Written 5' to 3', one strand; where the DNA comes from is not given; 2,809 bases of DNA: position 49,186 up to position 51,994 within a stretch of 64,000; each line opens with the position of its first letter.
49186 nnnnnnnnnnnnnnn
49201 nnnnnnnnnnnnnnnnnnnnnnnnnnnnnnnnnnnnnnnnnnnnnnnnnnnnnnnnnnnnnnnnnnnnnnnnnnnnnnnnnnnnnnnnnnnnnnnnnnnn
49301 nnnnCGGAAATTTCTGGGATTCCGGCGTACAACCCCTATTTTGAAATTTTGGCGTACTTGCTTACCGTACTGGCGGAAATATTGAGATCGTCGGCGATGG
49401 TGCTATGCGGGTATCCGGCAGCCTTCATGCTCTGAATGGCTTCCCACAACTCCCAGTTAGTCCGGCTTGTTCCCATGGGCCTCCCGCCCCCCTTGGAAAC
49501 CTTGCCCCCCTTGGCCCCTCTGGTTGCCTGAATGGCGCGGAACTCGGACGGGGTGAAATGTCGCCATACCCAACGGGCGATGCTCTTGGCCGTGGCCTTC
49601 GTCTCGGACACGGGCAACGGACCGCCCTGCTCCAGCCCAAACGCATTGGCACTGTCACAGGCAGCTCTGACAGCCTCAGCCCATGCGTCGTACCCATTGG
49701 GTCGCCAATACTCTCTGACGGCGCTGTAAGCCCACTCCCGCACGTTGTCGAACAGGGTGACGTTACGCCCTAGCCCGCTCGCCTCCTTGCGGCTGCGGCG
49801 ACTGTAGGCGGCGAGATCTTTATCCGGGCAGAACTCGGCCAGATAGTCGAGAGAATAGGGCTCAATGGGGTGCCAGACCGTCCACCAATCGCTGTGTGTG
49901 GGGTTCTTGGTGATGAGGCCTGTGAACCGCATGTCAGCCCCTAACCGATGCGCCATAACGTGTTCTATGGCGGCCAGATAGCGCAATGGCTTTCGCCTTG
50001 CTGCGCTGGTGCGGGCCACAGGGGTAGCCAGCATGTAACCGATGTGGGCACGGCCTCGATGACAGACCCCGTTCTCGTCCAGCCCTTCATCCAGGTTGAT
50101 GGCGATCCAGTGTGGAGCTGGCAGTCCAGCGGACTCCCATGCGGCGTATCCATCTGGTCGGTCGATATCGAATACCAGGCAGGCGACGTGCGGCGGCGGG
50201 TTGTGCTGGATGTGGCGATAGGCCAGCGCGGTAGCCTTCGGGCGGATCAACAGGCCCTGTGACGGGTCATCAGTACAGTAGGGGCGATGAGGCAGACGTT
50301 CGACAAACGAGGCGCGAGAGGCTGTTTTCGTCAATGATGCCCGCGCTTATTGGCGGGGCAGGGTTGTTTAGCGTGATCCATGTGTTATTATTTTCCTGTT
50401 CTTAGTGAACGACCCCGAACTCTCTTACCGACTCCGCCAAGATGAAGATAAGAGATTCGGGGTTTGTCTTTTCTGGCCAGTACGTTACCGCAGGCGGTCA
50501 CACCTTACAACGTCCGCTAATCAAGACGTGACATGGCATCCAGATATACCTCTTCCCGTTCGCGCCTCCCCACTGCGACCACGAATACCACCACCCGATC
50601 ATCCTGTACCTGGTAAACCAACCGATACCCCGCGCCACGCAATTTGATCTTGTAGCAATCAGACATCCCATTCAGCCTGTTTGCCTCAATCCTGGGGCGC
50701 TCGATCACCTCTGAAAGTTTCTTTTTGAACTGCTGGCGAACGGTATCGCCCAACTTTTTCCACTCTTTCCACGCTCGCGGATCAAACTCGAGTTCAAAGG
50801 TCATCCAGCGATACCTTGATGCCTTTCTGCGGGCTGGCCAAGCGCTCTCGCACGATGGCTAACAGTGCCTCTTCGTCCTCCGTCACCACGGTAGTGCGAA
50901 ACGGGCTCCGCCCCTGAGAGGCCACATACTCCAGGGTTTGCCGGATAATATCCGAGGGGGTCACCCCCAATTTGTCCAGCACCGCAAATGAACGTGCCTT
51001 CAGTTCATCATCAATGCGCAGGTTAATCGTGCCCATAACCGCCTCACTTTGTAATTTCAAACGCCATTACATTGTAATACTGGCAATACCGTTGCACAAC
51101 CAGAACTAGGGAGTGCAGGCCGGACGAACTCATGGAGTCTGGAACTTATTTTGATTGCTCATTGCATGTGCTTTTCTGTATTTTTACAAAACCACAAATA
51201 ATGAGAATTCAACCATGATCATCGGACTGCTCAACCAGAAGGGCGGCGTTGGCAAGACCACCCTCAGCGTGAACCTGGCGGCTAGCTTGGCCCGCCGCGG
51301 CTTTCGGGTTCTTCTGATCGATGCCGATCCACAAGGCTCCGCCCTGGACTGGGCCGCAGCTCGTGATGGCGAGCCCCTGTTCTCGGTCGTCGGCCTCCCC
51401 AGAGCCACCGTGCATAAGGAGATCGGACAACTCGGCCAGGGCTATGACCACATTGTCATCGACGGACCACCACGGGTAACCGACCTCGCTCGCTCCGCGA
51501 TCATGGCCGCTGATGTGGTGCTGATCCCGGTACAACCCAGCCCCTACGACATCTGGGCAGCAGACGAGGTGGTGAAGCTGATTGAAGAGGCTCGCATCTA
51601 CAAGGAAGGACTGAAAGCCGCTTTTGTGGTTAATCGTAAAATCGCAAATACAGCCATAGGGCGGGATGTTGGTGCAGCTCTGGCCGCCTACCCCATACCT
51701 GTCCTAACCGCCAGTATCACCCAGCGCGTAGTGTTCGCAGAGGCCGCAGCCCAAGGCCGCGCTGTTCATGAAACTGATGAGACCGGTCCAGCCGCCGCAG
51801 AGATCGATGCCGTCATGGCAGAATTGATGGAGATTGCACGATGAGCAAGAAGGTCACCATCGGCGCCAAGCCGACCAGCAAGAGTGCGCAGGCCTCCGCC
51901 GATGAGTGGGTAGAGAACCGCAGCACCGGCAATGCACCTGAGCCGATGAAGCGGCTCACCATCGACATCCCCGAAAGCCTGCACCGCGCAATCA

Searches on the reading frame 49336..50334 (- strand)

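Call 81: search_protein_families(library=pfam, proteins=[window:49336-50334:-], max_evalue=0.001)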
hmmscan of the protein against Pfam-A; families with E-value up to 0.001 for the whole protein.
window:49336-50334:- (332 aa): 1 family
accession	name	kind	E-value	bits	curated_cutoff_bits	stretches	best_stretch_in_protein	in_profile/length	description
PF03090.23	Replicase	-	3.1e-31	108.6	26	1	29-167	2-129/130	Replicase family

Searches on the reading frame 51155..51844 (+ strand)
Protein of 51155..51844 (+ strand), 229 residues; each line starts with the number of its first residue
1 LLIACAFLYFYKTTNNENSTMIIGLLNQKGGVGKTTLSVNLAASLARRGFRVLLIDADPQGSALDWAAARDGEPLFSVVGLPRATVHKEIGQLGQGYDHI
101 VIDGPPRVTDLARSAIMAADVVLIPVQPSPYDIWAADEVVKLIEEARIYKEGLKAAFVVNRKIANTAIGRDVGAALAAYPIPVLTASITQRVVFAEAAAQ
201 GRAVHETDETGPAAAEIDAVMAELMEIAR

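Call 81: search_protein_families(library=pfam, proteins=[window:51155-51844:+], max_evalue=0.001)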
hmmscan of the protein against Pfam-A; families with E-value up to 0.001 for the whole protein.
window:51155-51844:+ (229 aa): 8 families
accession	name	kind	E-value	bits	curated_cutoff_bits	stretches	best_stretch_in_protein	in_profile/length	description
PF13614.12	AAA_31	-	2.5e-28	99.6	27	2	22-63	3-44/177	AAA domain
PF01656.29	CbiA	-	1.9e-20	73.5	25.4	1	25-202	3-123/125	CobQ/CobB/MinD/ParA nucleotide binding domain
PF09140.17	MipZ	-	1.8e-11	44.3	20.7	1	22-59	2-39/262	ATPase MipZ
PF10609.15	ParA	-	2.3e-10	40.8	27.1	1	21-63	4-46/246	NUBPL iron-transfer P-loop NTPase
PF06564.18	CBP_BcsQ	-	2.3e-07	31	21.3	1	22-60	3-41/234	Cellulose biosynthesis protein BcsQ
PF02374.21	ArsA_ATPase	-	3e-07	30.4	24.3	1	26-62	6-42/305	Anion-transporting ATPase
PF07015.17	VirC1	-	4.9e-07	29.8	24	1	24-197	5-185/231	VirC1 protein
PF00142.24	Fer4_NifH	-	6.9e-07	29.4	25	1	28-60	7-39/271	4Fe-4S iron sulfur cluster binding proteins, NifH/frxC family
